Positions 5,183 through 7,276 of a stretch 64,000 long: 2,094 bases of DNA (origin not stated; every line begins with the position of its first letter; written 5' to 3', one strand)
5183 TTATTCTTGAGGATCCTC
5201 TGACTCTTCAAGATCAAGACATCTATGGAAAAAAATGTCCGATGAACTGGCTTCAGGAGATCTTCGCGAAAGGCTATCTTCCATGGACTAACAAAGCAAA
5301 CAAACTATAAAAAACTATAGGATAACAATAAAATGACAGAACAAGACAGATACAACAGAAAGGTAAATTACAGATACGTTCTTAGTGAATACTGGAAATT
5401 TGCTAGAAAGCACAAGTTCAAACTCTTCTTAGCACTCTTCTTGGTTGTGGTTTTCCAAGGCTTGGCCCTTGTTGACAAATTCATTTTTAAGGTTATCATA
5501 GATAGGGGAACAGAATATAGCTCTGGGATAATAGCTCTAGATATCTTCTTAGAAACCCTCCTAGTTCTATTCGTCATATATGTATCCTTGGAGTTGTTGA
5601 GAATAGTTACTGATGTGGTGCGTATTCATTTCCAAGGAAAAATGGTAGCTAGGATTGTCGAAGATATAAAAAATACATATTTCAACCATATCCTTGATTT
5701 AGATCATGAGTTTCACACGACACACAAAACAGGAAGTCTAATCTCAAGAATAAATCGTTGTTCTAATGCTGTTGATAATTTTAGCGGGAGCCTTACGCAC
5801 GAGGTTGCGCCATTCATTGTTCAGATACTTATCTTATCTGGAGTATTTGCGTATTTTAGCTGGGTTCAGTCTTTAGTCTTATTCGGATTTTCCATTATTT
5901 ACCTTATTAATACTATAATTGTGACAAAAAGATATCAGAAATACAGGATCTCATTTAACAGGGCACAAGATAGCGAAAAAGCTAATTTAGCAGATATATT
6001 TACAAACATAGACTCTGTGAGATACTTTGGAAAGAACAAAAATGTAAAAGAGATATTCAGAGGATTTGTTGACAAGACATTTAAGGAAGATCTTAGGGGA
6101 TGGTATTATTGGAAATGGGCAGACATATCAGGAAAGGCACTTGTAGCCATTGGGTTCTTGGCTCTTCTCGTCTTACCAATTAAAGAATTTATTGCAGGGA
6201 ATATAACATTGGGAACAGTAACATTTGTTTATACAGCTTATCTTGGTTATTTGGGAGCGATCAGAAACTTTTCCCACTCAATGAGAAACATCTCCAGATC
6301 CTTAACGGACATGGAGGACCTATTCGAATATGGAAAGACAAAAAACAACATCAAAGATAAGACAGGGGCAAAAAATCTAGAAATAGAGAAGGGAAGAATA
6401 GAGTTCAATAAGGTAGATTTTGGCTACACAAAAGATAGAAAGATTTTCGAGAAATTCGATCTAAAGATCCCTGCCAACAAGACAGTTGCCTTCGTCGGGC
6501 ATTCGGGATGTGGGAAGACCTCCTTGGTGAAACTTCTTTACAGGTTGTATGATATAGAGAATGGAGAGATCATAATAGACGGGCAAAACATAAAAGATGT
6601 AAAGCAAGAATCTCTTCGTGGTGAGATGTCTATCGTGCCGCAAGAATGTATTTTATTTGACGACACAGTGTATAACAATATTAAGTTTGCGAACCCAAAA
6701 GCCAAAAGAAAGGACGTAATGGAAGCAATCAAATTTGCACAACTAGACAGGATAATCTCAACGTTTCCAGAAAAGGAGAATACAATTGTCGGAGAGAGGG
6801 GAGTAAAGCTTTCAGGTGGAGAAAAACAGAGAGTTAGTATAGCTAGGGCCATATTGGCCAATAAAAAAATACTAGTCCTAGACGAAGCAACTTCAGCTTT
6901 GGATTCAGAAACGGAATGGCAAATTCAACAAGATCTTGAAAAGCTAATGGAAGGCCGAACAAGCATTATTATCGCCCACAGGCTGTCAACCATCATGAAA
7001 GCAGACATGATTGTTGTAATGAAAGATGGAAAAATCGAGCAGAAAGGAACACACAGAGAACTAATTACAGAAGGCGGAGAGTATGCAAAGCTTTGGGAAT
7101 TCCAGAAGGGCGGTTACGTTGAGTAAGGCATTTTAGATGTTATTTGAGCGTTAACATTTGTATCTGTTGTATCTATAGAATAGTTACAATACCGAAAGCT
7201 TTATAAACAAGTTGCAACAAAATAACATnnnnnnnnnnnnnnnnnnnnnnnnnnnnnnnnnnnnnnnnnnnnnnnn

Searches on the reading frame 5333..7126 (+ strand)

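Call 32: search_protein_families(library=pfam, proteins=[window:5333-7126:+], max_evalue=0.001)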
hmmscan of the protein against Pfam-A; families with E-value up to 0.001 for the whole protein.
window:5333-7126:+ (597 aa): 4 families
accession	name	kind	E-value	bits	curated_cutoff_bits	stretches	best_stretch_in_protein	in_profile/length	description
PF00005.33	ABC_tran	-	1e-31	110.8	25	1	374-521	3-137/137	ABC transporter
PF00664.28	ABC_membrane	-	2.4e-26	93.5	28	1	31-304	1-270/274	ABC transporter transmembrane region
PF02463.25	SMC_N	-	2.7e-06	27.4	40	1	405-564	103-212/220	RecF/RecN/SMC N terminal domain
PF20720.3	nSTAND3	-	0.00061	20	27.2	0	373-469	8-98/155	Novel STAND NTPase 3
